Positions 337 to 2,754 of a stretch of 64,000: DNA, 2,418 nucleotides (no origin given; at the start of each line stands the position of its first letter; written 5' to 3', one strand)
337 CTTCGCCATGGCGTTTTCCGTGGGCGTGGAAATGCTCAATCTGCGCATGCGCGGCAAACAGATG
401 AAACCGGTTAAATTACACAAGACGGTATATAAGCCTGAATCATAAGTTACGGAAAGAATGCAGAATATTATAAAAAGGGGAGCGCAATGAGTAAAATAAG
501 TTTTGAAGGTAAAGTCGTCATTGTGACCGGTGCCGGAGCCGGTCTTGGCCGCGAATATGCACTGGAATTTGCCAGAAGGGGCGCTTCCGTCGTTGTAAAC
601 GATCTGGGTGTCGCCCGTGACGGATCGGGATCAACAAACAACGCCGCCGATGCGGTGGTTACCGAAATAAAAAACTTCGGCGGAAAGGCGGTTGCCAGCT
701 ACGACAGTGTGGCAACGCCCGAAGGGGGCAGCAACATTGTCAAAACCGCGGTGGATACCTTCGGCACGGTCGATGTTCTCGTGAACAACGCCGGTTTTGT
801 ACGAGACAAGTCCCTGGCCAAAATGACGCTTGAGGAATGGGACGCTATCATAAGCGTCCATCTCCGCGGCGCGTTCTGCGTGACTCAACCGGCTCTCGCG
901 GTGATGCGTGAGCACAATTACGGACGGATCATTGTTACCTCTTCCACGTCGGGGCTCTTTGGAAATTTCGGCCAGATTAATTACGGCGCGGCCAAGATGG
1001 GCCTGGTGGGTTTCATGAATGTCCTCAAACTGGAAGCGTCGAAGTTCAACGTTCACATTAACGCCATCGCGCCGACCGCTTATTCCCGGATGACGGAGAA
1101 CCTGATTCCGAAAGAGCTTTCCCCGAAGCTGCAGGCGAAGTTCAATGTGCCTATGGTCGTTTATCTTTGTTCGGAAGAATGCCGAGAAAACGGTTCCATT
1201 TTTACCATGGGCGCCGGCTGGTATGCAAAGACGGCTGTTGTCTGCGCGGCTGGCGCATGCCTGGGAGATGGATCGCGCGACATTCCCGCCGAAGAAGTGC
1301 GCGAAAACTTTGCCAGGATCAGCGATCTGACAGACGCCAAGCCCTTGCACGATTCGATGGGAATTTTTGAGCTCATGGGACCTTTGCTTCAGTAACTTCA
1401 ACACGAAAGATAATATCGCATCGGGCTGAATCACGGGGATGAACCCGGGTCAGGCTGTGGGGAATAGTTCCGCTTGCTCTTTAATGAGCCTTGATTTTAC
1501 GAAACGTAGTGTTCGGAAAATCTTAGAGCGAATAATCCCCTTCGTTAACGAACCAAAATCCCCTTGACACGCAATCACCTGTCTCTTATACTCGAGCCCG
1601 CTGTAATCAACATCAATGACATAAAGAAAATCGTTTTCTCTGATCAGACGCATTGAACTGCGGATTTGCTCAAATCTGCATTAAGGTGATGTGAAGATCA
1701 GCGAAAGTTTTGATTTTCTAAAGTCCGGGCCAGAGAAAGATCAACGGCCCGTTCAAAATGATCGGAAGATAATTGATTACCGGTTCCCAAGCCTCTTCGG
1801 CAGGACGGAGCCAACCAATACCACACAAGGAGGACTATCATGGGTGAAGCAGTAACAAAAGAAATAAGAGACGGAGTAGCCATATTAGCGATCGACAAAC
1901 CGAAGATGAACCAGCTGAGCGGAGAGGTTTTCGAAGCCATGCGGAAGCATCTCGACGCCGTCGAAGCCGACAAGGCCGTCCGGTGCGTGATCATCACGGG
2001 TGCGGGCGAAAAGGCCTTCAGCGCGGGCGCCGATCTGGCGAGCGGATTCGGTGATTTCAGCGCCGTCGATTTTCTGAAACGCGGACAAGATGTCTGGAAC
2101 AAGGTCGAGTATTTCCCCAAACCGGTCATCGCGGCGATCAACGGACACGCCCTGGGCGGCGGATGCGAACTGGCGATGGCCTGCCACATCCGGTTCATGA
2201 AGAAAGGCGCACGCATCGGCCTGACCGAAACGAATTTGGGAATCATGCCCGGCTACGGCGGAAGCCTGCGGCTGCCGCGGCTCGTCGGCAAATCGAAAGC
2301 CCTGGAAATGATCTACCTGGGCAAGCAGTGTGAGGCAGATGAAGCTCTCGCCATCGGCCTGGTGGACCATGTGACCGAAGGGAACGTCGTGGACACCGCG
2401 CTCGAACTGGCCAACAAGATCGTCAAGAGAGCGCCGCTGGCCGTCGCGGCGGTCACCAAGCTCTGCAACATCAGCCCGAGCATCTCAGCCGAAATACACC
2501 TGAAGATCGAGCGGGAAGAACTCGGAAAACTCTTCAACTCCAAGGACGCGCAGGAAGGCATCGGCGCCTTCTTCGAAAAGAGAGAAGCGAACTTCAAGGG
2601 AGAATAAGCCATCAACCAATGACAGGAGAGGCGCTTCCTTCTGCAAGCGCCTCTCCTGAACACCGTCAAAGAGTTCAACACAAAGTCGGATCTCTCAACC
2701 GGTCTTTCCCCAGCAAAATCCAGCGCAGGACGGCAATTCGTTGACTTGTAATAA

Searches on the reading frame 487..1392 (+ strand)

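Call 45: search_protein_families(library=pfam, proteins=[window:487-1392:+], max_evalue=0.0001)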
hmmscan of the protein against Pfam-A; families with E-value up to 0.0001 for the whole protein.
window:487-1392:+ (302 aa): 3 families
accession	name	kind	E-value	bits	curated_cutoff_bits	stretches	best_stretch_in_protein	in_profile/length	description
PF00106.31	adh_short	-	1.3e-42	145.9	26.6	1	9-200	1-183/195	short chain dehydrogenase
PF13561.12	adh_short_C2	-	2.3e-29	103.1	27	1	15-208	1-185/236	Enoyl-(Acyl carrier protein) reductase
PF08659.16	KR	-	4.6e-18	66.2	22.6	1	11-177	3-160/180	KR domain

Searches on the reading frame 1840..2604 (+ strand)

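Call 45: search_protein_families(library=pfam, proteins=[window:1840-2604:+], max_evalue=0.0001)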
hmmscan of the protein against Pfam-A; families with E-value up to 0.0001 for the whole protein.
window:1840-2604:+ (255 aa): 2 families
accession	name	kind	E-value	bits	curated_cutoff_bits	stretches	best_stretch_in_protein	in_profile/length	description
PF00378.25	ECH_1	-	2.6e-62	210.8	27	1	9-254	2-250/251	Enoyl-CoA hydratase/isomerase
PF16113.10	ECH_2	-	1.8e-31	110.3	27.2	1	19-245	7-239/335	Enoyl-CoA hydratase/isomerase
